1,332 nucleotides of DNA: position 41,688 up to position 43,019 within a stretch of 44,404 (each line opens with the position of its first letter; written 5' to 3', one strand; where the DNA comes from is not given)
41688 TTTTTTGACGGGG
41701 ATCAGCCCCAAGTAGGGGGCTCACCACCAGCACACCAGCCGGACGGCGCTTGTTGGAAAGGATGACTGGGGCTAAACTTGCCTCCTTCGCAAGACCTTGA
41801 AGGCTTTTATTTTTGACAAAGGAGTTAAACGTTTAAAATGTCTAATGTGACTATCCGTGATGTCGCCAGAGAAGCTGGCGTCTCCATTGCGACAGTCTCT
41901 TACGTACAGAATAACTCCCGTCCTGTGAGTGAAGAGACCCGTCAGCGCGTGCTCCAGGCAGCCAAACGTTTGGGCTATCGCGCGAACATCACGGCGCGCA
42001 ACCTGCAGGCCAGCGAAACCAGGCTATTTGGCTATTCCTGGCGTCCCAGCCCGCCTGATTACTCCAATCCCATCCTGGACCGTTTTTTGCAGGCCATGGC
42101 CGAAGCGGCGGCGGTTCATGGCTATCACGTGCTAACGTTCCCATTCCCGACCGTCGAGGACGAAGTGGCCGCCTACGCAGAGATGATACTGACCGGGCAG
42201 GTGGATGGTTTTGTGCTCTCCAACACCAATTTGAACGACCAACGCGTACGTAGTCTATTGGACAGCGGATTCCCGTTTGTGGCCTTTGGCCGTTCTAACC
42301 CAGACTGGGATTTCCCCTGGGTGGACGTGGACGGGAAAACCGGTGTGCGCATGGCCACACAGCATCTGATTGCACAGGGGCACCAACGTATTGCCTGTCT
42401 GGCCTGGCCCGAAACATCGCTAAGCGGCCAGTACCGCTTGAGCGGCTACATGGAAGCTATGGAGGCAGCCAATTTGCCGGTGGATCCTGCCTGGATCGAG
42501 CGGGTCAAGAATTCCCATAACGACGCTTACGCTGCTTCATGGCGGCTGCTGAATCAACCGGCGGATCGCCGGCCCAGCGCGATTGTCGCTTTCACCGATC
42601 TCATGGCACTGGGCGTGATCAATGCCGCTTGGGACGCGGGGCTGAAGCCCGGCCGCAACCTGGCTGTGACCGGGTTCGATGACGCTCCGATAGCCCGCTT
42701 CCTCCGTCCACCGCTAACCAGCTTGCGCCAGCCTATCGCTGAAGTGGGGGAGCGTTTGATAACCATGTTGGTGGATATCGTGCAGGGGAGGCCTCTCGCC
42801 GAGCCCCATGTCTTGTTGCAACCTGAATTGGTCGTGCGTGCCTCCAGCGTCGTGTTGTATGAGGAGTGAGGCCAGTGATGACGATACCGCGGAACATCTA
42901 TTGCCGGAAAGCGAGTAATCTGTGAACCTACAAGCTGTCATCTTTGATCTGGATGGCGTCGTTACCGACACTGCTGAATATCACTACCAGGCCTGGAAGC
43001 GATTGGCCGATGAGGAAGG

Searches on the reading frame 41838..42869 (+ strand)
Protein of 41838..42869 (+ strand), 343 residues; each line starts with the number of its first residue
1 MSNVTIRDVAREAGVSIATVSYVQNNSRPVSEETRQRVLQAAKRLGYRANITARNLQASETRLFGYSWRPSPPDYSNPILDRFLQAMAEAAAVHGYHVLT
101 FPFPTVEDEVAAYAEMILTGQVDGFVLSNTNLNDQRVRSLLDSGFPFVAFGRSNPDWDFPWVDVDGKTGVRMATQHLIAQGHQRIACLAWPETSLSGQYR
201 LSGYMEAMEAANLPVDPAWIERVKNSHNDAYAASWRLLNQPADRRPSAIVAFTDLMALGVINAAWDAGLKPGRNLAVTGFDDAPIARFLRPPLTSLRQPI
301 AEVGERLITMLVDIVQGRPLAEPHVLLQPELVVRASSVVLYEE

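Call 11: search_protein_families(library=pfam, proteins=[window:41838-42869:+])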
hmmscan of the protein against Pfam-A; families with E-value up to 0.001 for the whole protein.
window:41838-42869:+ (343 aa): 4 families
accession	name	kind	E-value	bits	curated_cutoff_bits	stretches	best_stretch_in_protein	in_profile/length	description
PF13377.12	Peripla_BP_3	-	1.4e-36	126.5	26.5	1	175-337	2-167/167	Periplasmic binding protein-like domain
PF00532.27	Peripla_BP_1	-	5.7e-27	95.3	22.2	1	75-315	11-261/281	Periplasmic binding proteins and sugar binding domain of LacI family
PF00356.27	LacI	-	2.6e-18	66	27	1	5-50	1-46/46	Bacterial regulatory proteins, lacI family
PF13407.12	Peripla_BP_4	-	5.9e-11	42.8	35.1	1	71-286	4-222/258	Periplasmic binding protein domain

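Call 33: find_encoding_contigs(protein=window:41838-42869:+, flank=4000, max_places=8)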
Protein window:41838-42869:+ (343 aa): 3 contigs read that carry it; 3 places shown.
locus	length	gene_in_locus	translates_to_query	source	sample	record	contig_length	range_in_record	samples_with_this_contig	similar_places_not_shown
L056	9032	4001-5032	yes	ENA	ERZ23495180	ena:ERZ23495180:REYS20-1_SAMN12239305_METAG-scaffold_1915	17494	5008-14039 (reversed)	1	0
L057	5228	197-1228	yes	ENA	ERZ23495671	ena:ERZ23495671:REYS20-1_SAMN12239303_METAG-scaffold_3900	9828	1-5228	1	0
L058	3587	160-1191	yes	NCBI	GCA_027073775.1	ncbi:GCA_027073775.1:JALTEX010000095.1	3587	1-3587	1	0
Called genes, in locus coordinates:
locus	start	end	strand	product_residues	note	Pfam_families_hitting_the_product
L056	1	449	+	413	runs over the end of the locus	PF07690:MFS_1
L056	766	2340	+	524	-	PF00370:FGGY_N, PF02782:FGGY_C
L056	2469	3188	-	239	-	PF00392:GntR, PF07729:FCD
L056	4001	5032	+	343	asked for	PF00356:LacI, PF00532:Peripla_BP_1, PF13407:Peripla_BP_4, PF13377:Peripla_BP_3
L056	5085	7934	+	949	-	PF00702:Hydrolase, PF12710:HAD (weak), PF13419:HAD_2, PF03636:Glyco_hydro_65N, PF03632:Glyco_hydro_65m, PF03633:Glyco_hydro_65C (weak)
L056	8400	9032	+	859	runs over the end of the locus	PF01547:SBP_bac_1, PF13531:SBP_bac_11 (faint), PF01547:SBP_bac_1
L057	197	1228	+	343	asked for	PF00356:LacI, PF00532:Peripla_BP_1, PF13407:Peripla_BP_4, PF13377:Peripla_BP_3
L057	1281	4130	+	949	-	PF00702:Hydrolase, PF12710:HAD (weak), PF13419:HAD_2, PF03636:Glyco_hydro_65N, PF03632:Glyco_hydro_65m, PF03633:Glyco_hydro_65C (weak)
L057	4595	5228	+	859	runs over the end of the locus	-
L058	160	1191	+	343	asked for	PF00356:LacI, PF00532:Peripla_BP_1, PF13407:Peripla_BP_4, PF13377:Peripla_BP_3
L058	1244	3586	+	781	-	?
